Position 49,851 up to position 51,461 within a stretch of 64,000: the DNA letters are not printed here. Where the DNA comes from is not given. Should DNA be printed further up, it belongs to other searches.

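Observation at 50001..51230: Neverland/DAF-36-type Rieske sterol 7-desaturase candidate in a protist genome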

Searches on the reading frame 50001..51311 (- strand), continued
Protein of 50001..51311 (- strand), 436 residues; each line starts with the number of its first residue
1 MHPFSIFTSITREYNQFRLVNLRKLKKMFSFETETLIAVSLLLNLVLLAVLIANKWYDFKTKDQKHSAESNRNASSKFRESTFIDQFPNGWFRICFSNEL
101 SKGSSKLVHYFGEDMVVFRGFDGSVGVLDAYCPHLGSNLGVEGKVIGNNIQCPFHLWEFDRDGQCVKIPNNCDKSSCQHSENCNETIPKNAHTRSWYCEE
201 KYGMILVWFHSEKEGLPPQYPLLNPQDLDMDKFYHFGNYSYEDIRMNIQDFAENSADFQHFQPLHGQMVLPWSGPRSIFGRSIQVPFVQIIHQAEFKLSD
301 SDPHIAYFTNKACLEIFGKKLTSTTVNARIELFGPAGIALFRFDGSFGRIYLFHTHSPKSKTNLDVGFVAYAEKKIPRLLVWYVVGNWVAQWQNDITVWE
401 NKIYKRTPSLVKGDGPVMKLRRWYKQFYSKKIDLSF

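Call 17: list_cluster_members(proteins=[P0001, P0002, P0005, P0007, P0016, P0047, P0113, P0022, P0068, P0087])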
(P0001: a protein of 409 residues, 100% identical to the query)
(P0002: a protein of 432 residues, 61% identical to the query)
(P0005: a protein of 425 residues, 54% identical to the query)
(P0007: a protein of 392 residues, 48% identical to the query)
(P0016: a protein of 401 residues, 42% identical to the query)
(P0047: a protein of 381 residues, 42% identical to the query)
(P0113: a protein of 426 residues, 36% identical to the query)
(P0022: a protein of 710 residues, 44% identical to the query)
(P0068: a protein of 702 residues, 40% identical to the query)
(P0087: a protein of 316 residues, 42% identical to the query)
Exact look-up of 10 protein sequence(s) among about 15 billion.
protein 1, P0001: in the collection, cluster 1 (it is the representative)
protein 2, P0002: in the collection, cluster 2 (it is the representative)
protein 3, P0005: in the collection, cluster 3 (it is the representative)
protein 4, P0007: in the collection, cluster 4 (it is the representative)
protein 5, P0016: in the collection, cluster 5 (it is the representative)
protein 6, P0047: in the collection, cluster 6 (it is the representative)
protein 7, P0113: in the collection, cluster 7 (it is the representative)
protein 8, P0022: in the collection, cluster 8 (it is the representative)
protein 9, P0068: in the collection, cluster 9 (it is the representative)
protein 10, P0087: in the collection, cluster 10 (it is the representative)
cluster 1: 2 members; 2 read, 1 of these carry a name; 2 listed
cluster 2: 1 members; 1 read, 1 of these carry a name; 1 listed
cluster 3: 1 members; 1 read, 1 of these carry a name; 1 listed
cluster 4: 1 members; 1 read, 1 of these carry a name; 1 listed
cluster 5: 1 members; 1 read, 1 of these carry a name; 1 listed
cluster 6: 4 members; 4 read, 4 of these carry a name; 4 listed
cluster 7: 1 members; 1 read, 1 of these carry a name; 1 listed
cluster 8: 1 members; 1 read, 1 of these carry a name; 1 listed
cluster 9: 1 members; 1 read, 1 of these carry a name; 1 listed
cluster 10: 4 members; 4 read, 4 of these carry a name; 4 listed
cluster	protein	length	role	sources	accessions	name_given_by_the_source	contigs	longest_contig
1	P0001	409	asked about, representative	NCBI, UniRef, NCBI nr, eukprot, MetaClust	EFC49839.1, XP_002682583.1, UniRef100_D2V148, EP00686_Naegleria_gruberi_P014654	Rieske non-heme iron oxygenase family protein [Naegleria gruberi] | cholesterol 7-desaturase n=1 Tax=Naegleria gruberi TaxID=5762 RepID=D2V148_NAEGR | XP_002682583.1 Rieske non-heme iron oxygenase family protein [Naegleria gruberi strain ...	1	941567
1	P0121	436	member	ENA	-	-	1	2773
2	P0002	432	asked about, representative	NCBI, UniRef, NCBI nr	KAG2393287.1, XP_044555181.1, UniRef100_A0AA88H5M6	hypothetical protein C9374_006818 [Naegleria lovaniensis] | cholesterol 7-desaturase n=1 Tax=Naegleria lovaniensis TaxID=51637 RepID=A0AA88H5M6_NAELO | uncharacterized protein C9374_006818 [Naegleria lovaniensis]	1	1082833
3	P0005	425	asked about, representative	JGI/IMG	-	cholesterol 7-dehydrogenase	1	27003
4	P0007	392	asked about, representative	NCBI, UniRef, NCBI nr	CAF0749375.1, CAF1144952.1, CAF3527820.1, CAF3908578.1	unnamed protein product [Didymodactylos carnosus] | cholesterol 7-desaturase n=1 Tax=Didymodactylos carnosus TaxID=1234261 ...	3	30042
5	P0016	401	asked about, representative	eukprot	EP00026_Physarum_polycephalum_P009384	Phypoly_transcript_09506.p1 GENE.Phypoly_transcript_09506~~Phypoly_transcript_09506.p1 ...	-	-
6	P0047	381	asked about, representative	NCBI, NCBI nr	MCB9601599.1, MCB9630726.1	MAG: Rieske 2Fe-2S domain-containing protein [Sandaracinus sp.] | Rieske 2Fe-2S domain-containing protein [Sandaracinus sp.]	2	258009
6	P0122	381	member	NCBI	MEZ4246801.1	MAG: Rieske 2Fe-2S domain-containing protein [Polyangiales bacterium]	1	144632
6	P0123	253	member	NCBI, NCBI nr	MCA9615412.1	MAG: Rieske (2Fe-2S) protein, partial [Myxococcales bacterium] | Rieske (2Fe-2S) protein [Myxococcales bacterium]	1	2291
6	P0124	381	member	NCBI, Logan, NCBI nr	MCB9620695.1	MAG: Rieske 2Fe-2S domain-containing protein [Sandaracinus sp.] | Rieske 2Fe-2S domain-containing protein [Sandaracinus sp.]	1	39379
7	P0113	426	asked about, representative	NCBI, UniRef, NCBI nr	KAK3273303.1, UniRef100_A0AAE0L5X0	hypothetical protein CYMTET_18450 [Cymbomonas tetramitiformis] | cholesterol 7-desaturase n=1 Tax=Cymbomonas tetramitiformis TaxID=36881 ...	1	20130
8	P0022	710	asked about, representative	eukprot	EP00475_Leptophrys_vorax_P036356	TRINITY_DN6131_c0_g1_i1.p1 TRINITY_DN6131_c0_g1~~TRINITY_DN6131_c0_g1_i1.p1 ORF ...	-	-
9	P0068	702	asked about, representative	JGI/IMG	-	cholesterol 7-dehydrogenase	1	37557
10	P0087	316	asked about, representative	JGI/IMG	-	cholesterol 7-desaturase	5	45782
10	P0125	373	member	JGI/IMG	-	cholesterol 7-desaturase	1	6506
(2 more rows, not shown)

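Call 30: search_protein_representatives(protein=window:50001-51230:-)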
Query: 409 residues. Proteins with E-value up to 0.001 (for the whole library): 8977; up to 1e-10: 2579; up to 1e-30: 402. The best 150 are listed.
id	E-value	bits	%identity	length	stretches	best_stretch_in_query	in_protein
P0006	1.5e-142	491.9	59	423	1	18-385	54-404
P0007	1.6e-116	406.1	52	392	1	16-405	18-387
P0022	4.5e-92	325.5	47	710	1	47-403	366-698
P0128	2.1e-90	320.0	44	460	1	46-404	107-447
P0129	3.2e-90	319.4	45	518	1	19-403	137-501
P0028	6.5e-89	315.1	44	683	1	28-403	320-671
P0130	1.9e-86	307.0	43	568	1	10-402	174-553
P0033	4.3e-86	305.8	44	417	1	34-404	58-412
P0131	7.1e-86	305.1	43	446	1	14-407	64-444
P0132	1.2e-85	304.4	43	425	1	12-403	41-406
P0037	3.1e-85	303.0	43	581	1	46-403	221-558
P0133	6.4e-84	298.7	42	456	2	191-403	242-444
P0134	9.8e-84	298.1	42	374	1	33-404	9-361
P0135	1.7e-83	297.2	44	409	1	20-403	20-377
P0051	5.8e-82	292.2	43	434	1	40-403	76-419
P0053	4.4e-81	289.3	46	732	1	52-403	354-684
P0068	9.1e-80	285.0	43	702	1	47-409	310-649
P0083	1.5e-77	277.7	44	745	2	202-402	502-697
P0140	4.4e-77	276.1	42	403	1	39-402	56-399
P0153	5.3e-63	229.7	40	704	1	19-402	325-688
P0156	1.6e-59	218.3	33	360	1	54-403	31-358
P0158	1.2e-58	215.4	40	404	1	56-404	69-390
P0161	6.5e-58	213.0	39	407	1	44-403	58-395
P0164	3.9e-56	207.1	38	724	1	44-403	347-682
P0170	2.8e-54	201.0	33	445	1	51-404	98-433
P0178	6.1e-52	193.3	39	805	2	50-245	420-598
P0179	6.7e-52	193.2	35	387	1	52-403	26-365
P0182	1.6e-51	192.0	37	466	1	57-406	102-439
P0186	5.5e-51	190.2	35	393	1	18-404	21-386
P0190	1.0e-50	189.3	37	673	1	36-403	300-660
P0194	3.6e-50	187.5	41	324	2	58-242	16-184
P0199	2.8e-49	184.5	36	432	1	29-404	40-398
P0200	3.8e-49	184.1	36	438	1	52-403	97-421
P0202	1.9e-48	181.8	32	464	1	47-403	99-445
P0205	1.5e-47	178.8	34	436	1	52-404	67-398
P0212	4.9e-46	173.8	33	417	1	60-403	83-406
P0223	2.9e-44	168.0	34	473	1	45-404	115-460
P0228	7.7e-44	166.6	37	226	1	173-403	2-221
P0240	4.3e-42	160.8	34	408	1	27-403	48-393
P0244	1.6e-41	159.0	32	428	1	58-403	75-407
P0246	2.0e-41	158.6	34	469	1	57-404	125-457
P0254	6.3e-41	157.0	31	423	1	59-404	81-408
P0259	1.3e-40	156.0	31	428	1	38-403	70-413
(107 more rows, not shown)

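Call 35: list_cluster_members(proteins=[P0158, P0170, P0182, P0200, P0161, P0190, P0153, P0194, P0156, P0179])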
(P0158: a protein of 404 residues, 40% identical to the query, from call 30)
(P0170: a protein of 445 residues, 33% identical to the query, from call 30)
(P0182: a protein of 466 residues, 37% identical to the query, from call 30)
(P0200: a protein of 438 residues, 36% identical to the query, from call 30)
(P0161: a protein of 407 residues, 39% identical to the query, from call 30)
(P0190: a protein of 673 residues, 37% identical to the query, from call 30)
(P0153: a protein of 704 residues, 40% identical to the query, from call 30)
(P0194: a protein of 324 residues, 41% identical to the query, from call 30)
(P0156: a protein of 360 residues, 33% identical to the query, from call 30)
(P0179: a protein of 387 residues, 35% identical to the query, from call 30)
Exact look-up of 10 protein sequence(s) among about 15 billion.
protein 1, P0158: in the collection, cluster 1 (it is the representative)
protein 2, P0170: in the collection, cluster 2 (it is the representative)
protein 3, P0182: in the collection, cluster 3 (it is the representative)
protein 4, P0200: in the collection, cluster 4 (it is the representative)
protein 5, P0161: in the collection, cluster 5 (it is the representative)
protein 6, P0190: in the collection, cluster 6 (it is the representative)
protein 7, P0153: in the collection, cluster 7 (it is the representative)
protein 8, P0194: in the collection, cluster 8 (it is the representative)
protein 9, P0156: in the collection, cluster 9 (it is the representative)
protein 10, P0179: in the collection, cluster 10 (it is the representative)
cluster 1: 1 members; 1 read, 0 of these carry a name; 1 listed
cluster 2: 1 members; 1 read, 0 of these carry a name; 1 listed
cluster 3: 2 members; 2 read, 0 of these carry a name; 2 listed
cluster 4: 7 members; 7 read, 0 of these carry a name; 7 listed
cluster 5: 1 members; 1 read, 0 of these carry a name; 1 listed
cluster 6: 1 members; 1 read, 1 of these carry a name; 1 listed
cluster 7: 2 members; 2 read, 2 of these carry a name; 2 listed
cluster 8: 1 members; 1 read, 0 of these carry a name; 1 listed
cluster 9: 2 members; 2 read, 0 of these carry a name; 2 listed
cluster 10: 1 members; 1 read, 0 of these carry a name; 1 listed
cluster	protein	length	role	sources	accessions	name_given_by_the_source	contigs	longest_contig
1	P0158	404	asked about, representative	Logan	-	-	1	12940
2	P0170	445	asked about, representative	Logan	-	-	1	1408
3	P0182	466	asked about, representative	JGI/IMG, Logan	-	-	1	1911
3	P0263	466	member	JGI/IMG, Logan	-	-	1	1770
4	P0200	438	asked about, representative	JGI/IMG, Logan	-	-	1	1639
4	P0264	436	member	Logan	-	-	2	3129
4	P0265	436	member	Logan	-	-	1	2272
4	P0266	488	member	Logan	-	-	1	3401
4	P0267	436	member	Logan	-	-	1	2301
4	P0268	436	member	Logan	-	-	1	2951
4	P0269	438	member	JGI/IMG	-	-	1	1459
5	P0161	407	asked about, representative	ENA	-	-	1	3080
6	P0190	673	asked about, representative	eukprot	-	Hpha_TRINITY_DN16338_c2_g2::TRINITY_DN16338_c2_g2_i1::g.57710::m.57710/K14938/NVD, DAF36; ...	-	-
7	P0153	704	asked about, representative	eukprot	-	GILK01002033.1.p1 GENE.GILK01002033.1~~GILK01002033.1.p1 ORF type:complete len:705 ...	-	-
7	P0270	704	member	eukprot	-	GILJ01006499.1.p1 GENE.GILJ01006499.1~~GILJ01006499.1.p1 ORF type:complete len:705 ...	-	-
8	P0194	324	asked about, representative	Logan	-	-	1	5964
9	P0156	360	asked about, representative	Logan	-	-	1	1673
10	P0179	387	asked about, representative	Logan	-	-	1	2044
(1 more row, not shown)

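Call 37: list_cluster_members(proteins=[P0244, P0199, P0205, P0254, P0240, P0212, P0223, P0246, P0202, P0259])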
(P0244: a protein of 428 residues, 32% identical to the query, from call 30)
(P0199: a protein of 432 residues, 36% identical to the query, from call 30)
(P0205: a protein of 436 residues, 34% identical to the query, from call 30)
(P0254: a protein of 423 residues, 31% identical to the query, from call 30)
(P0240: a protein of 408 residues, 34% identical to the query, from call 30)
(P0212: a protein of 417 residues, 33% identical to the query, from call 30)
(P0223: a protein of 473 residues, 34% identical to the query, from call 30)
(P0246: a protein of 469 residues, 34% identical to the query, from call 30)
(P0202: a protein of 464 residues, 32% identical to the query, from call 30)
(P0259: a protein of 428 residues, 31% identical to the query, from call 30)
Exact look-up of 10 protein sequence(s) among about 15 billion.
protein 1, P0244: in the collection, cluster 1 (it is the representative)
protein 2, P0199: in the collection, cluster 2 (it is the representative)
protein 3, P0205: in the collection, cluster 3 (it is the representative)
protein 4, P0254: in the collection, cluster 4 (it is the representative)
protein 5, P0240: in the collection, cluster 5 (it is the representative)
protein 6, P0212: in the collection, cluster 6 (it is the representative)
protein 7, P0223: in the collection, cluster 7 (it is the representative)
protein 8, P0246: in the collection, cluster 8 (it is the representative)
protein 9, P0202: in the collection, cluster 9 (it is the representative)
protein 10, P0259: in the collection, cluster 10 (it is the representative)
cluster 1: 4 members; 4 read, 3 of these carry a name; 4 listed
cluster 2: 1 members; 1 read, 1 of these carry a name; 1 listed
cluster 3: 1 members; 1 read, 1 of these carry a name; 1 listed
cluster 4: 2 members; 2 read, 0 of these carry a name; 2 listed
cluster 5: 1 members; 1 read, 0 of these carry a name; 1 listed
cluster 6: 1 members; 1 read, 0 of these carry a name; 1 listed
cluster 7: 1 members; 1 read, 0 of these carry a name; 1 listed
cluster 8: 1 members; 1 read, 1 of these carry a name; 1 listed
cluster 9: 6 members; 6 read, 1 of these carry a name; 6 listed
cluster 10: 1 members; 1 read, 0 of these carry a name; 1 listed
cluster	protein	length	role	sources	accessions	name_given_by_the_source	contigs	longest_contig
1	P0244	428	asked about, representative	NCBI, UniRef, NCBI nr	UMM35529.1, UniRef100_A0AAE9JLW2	hypothetical protein L5515_008105 [Caenorhabditis briggsae] | cholesterol 7-desaturase n=1 Tax=Caenorhabditis briggsae TaxID=6238 RepID=A0AAE9JLW2_CAEBR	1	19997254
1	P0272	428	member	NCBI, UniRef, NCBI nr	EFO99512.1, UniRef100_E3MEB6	CRE-DAF-36 protein [Caenorhabditis remanei] | cholesterol 7-desaturase n=1 Tax=Caenorhabditis remanei TaxID=31234 RepID=E3MEB6_CAERE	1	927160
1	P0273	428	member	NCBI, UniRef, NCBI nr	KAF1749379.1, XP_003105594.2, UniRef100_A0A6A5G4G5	hypothetical protein GCK72_025847 [Caenorhabditis remanei] | cholesterol 7-desaturase n=1 Tax=Caenorhabditis remanei TaxID=31234 RepID=A0A6A5G4G5_CAERE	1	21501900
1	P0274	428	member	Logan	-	-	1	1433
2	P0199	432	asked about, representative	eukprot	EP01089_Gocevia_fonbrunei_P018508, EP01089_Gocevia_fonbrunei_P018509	TRINITY_DN626_c0_g1_i1.p1 TRINITY_DN626_c0_g1~~TRINITY_DN626_c0_g1_i1.p1 ORF ...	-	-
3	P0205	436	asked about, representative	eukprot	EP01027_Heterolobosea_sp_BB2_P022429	GEZU01033025.1.p1 GENE.GEZU01033025.1~~GEZU01033025.1.p1 ORF type:complete len:456 ...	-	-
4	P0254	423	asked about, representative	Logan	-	-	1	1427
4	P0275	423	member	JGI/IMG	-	-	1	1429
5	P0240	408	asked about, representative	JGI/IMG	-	-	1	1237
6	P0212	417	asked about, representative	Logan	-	-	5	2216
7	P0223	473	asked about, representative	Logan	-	-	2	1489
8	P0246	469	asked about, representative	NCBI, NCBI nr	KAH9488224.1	Cholesterol 7-desaturase [Bulinus truncatus]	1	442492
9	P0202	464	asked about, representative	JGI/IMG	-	-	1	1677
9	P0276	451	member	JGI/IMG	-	cholesterol 7-dehydrogenase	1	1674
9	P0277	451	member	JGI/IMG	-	-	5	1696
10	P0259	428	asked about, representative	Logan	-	-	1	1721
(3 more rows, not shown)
